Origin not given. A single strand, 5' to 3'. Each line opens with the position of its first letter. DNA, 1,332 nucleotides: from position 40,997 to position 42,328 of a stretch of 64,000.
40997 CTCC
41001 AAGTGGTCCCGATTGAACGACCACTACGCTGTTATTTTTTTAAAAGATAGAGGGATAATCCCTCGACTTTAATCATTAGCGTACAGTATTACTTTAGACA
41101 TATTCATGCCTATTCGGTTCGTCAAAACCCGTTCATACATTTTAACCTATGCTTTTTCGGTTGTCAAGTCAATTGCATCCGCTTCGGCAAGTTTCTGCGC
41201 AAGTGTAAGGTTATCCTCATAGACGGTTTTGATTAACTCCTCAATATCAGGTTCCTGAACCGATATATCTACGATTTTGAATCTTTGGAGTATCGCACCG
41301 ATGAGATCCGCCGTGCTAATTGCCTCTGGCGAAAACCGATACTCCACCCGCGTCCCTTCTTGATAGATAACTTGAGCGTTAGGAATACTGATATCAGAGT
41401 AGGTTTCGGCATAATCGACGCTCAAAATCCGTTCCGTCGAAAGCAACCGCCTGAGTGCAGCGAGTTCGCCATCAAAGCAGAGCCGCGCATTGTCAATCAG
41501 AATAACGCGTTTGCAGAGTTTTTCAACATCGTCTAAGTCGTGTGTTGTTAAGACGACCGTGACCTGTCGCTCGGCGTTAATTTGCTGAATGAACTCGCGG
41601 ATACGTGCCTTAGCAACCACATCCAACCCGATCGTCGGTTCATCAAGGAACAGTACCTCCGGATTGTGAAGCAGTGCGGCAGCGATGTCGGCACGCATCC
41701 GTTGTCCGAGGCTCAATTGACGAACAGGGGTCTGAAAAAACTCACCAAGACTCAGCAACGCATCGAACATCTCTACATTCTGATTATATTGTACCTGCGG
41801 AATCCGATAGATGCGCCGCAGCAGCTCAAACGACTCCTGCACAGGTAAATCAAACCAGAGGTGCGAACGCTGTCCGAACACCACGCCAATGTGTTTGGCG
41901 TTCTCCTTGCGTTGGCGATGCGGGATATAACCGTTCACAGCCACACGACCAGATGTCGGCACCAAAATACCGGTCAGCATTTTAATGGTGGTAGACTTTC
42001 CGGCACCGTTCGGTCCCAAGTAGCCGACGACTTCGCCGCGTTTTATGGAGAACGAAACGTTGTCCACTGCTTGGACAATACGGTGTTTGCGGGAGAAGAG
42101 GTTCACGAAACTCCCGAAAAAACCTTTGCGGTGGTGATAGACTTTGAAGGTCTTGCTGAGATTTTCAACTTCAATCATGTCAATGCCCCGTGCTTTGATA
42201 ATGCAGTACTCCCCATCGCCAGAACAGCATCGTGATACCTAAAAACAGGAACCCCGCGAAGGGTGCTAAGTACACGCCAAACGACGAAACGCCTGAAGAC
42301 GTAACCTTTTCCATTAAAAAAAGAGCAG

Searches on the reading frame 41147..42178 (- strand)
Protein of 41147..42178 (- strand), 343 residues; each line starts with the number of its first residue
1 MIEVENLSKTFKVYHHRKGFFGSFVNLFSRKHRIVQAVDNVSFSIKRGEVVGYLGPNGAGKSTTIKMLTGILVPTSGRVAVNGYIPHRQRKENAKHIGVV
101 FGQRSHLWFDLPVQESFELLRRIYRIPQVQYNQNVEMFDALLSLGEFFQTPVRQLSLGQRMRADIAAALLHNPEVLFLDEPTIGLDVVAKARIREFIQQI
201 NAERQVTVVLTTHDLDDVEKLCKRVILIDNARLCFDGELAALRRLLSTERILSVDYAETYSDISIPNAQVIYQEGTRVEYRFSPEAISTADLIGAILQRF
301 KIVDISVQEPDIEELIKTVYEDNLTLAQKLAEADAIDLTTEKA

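Call 9: search_protein_families(library=pfam, proteins=[window:41147-42178:-], max_evalue=0.01)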
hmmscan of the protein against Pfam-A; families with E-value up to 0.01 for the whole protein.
window:41147-42178:- (343 aa): 5 families
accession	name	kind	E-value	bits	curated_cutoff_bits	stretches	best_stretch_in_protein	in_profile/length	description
PF00005.33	ABC_tran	-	6.3e-30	105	25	1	39-182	2-136/137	ABC transporter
PF13304.12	AAA_21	-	2e-12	48.3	27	1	150-214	233-299/304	AAA domain, putative AbiEii toxin, Type IV TA system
PF13555.12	AAA_29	-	0.0016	18.6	27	1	41-82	15-55/61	P-loop containing region of AAA domain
PF00004.35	AAA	-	0.0043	17.9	21.2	0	161-222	46-118/131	ATPase family associated with various cellular activities (AAA)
PF03308.22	MeaB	-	0.0061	16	23.1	1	39-82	24-67/273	Methylmalonyl Co-A mutase-associated GTPase MeaB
